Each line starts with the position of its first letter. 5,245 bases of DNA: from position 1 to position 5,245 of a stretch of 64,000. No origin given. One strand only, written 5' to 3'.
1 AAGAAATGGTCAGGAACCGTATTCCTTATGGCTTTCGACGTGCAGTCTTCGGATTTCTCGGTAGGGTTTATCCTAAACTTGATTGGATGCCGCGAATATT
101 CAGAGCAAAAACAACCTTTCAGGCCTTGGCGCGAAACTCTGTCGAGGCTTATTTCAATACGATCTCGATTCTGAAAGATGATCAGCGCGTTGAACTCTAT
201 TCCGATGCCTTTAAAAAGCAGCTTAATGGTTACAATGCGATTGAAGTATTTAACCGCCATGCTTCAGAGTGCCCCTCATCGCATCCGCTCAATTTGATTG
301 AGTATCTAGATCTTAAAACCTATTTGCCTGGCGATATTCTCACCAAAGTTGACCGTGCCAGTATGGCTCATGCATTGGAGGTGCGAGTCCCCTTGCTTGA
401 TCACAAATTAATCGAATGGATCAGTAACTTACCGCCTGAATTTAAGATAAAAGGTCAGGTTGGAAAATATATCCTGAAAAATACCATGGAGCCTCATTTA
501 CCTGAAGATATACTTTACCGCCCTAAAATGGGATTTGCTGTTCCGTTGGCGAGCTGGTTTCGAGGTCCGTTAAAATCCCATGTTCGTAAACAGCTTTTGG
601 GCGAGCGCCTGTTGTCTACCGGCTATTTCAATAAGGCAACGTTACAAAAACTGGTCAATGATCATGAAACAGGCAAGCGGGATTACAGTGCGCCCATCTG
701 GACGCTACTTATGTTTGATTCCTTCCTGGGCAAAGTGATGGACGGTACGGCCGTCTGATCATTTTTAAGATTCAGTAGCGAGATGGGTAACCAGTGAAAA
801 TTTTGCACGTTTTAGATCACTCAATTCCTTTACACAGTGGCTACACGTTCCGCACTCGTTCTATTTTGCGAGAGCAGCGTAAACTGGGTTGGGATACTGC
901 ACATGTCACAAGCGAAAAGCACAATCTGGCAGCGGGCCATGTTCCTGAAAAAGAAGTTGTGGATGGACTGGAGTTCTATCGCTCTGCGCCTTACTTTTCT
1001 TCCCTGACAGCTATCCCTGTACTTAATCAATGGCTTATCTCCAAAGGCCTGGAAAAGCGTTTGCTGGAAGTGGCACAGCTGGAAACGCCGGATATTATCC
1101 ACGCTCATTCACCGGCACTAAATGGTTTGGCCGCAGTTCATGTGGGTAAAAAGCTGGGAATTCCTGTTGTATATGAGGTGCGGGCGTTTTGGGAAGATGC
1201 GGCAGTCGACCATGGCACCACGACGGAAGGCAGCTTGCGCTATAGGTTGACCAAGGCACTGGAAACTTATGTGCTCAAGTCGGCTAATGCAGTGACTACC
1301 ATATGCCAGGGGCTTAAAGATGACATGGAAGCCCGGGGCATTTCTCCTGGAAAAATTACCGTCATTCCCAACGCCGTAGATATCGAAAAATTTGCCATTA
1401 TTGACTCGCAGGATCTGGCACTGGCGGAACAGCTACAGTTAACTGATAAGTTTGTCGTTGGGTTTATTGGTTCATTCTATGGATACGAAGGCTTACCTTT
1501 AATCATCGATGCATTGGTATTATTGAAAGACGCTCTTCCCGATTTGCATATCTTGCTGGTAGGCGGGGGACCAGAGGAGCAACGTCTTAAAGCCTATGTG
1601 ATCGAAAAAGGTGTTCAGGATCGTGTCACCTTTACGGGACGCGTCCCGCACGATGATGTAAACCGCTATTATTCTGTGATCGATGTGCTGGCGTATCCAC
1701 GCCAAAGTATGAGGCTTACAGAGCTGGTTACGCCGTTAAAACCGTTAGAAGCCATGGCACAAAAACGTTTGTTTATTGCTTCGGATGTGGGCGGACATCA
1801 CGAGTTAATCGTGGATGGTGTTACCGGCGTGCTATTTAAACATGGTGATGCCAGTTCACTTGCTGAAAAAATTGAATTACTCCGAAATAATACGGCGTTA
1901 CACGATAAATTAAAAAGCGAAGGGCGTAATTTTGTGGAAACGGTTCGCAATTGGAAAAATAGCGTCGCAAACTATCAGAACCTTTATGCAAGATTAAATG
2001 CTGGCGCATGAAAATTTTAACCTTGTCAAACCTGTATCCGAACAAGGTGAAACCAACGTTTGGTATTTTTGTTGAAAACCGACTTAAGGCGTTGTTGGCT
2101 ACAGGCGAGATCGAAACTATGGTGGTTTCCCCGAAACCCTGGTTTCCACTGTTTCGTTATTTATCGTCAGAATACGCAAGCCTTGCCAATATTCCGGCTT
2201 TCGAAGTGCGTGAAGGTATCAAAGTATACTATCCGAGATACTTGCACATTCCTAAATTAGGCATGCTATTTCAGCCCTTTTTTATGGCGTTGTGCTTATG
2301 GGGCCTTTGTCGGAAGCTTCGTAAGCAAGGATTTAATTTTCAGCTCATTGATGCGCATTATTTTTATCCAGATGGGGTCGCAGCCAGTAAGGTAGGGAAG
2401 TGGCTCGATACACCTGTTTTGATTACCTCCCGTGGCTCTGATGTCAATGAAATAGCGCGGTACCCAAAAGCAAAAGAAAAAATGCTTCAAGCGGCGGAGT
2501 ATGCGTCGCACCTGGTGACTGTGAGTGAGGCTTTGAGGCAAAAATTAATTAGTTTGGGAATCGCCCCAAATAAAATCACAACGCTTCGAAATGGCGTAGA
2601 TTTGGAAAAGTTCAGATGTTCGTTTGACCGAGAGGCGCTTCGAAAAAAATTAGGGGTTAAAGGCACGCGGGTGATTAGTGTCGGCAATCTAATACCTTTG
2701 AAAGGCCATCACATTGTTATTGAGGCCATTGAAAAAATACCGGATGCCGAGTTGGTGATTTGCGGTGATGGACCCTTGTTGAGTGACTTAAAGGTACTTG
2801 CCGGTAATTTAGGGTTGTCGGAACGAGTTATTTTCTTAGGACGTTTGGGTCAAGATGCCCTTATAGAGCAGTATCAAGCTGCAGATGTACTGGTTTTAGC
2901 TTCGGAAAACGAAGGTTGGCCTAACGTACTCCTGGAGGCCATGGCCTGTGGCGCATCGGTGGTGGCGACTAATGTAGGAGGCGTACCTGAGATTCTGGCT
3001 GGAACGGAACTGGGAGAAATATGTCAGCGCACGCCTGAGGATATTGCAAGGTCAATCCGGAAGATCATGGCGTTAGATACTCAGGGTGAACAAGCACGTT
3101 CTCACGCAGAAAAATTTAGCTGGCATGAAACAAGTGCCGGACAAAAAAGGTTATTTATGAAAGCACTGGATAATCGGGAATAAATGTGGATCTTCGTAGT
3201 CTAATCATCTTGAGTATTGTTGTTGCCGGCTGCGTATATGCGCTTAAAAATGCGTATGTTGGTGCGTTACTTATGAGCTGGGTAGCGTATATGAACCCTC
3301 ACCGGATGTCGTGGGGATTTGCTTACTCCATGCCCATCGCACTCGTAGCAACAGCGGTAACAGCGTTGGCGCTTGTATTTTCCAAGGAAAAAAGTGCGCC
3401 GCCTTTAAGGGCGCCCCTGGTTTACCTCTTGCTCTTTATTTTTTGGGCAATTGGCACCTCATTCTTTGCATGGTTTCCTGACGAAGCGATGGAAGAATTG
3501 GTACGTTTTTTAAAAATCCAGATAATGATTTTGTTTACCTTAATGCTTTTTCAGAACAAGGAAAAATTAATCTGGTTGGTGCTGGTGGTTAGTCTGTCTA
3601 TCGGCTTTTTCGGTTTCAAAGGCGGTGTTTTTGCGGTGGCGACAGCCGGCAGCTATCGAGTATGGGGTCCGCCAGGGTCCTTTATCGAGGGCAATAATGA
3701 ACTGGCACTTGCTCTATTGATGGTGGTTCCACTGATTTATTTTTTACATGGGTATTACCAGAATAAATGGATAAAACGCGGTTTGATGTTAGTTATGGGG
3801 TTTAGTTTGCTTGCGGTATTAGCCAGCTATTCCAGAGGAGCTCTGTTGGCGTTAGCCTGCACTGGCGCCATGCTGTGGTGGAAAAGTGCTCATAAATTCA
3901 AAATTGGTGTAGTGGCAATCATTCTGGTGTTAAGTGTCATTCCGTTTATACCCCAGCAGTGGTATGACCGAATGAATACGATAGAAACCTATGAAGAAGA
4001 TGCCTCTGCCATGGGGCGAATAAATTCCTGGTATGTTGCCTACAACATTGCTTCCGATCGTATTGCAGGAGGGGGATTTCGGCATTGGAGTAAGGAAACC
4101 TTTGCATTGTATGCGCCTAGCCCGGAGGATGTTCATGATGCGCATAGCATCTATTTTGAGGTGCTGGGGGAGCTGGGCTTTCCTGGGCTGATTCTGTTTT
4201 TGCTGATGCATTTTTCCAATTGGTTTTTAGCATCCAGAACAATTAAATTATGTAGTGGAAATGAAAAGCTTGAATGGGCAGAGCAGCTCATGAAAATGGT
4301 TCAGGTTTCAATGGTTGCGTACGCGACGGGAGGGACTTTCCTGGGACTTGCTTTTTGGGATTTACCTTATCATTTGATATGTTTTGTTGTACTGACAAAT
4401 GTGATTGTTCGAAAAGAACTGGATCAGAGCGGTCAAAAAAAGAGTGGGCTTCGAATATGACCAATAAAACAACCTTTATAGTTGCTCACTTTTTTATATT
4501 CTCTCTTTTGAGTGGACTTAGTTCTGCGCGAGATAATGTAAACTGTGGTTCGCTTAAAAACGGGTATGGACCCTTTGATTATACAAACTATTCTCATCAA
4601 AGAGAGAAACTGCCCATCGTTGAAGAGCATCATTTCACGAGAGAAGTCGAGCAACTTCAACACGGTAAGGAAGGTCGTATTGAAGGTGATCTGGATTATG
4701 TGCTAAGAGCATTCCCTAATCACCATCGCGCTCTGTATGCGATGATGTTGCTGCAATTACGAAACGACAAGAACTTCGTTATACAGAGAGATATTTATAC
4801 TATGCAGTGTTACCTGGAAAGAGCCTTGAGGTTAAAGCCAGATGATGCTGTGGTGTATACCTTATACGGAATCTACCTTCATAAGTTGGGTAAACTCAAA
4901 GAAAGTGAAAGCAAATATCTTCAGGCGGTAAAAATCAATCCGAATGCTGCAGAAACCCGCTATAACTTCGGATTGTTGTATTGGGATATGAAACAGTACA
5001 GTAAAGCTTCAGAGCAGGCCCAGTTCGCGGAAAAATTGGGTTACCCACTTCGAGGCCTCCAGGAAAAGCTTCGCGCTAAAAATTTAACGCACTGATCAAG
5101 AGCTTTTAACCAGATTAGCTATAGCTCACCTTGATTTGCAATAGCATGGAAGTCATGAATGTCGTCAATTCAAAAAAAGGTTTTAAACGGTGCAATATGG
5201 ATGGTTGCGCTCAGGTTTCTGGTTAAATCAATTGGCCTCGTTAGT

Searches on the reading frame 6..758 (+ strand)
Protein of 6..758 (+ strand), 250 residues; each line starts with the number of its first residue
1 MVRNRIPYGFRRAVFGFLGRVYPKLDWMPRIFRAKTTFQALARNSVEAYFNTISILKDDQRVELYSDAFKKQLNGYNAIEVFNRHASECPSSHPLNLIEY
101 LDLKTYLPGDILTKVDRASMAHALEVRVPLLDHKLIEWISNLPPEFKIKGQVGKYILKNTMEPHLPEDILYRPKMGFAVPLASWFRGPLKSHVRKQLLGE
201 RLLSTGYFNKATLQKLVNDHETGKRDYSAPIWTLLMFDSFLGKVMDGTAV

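Call 101: search_protein_families(library=pfam, proteins=[window:6-758:+], max_evalue=0.00001)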
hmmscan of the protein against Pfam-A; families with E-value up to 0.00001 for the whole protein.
window:6-758:+ (250 aa): 1 family
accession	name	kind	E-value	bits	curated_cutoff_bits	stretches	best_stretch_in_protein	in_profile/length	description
PF00733.27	Asn_synthase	-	9.5e-51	173.9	21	1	52-240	198-352/354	Asparagine synthase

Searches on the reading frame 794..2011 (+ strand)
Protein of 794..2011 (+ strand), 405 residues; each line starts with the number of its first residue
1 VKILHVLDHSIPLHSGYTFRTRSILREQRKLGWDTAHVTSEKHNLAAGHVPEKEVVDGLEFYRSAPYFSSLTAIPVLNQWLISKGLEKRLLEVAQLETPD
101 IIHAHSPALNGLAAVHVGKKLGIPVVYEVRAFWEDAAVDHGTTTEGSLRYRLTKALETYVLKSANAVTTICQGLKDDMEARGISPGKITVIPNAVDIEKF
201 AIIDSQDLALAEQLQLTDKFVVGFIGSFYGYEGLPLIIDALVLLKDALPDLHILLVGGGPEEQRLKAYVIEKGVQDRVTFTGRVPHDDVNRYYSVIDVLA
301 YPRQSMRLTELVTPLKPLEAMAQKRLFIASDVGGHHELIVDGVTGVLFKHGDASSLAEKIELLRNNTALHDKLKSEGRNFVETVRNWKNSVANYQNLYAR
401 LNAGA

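Call 101: search_protein_families(library=pfam, proteins=[window:794-2011:+], max_evalue=0.00001)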
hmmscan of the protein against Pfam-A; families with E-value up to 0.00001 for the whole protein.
window:794-2011:+ (405 aa): 4 families
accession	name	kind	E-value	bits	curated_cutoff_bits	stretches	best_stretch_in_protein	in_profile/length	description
PF00534.26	Glycos_transf_1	-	7.9e-32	110.6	26.4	1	216-379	11-171/172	Glycosyl transferases group 1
PF13692.12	Glyco_trans_1_4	-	6.1e-29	101.5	27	1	220-364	2-140/142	Glycosyl transferases group 1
PF13579.12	Glyco_trans_4_4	-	6.6e-24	85.5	29.7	1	16-193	2-157/158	Glycosyl transferase 4-like domain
PF13439.12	Glyco_transf_4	-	1e-20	74.9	28.5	1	73-199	47-170/170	Glycosyltransferase Family 4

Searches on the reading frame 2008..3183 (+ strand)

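Call 101: search_protein_families(library=pfam, proteins=[window:2008-3183:+], max_evalue=0.00001)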
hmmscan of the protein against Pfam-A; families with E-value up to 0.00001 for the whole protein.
window:2008-3183:+ (391 aa): 4 families
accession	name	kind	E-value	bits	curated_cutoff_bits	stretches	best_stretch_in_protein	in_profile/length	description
PF00534.26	Glycos_transf_1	-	3.1e-37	128.2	26.4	1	208-367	2-169/172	Glycosyl transferases group 1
PF13692.12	Glyco_trans_1_4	-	4.4e-30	105.3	27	1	221-354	3-140/142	Glycosyl transferases group 1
PF13439.12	Glyco_transf_4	-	2e-14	54.4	28.5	1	77-201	41-170/170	Glycosyltransferase Family 4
PF13579.12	Glyco_trans_4_4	-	4e-08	34.2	29.7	1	68-196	37-158/158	Glycosyl transferase 4-like domain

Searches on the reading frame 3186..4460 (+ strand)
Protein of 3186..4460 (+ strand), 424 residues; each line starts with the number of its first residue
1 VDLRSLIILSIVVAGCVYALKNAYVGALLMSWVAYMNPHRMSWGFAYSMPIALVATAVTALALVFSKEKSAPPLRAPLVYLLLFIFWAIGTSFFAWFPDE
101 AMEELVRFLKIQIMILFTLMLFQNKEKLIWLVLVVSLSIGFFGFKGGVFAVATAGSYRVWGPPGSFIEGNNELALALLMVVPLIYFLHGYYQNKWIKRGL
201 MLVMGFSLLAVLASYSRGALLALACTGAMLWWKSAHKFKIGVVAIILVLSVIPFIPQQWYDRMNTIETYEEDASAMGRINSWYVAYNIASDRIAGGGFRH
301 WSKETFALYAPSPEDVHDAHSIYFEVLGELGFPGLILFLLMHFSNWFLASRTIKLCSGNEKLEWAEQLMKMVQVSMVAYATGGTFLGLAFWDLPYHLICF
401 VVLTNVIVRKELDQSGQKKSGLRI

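Call 101: search_protein_families(library=pfam, proteins=[window:3186-4460:+], max_evalue=0.00001)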
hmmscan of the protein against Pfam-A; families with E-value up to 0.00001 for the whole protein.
window:3186-4460:+ (424 aa): 2 families
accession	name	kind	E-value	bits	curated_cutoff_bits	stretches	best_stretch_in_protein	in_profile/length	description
PF04932.20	Wzy_C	-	1.3e-21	77.4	31.7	1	203-339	2-149/149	O-Antigen ligase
PF19358.4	DUF5935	-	7e-17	62.4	23.6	1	4-190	2-191/193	Family of unknown function (DUF5935)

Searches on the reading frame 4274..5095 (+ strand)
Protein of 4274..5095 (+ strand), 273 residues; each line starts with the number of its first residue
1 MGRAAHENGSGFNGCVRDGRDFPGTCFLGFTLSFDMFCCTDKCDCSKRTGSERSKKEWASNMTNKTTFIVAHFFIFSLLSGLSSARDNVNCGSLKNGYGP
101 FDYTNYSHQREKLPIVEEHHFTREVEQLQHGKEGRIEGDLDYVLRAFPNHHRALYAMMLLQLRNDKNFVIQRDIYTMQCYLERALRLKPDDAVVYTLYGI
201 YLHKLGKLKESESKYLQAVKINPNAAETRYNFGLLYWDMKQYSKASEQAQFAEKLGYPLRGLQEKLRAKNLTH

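Call 101: search_protein_families(library=pfam, proteins=[window:4274-5095:+], max_evalue=0.00001)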
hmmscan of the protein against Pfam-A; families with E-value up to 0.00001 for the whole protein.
window:4274-5095:+ (273 aa): 5 families
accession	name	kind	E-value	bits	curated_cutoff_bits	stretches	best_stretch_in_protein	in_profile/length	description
PF13414.12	TPR_11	-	2.6e-09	37.1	26.8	1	202-239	4-41/42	TPR repeat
PF13431.12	TPR_17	-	3.8e-09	36.5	24.4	0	181-211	2-32/34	Tetratricopeptide repeat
PF13181.12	TPR_8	-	6.9e-07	29.4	25.7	0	194-224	3-33/34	Tetratricopeptide repeat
PF07719.23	TPR_2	-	1.9e-06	28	27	0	194-224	3-33/34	Tetratricopeptide repeat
PF13424.12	TPR_12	-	8.7e-06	26.3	30.1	0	192-249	3-68/77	Tetratricopeptide repeat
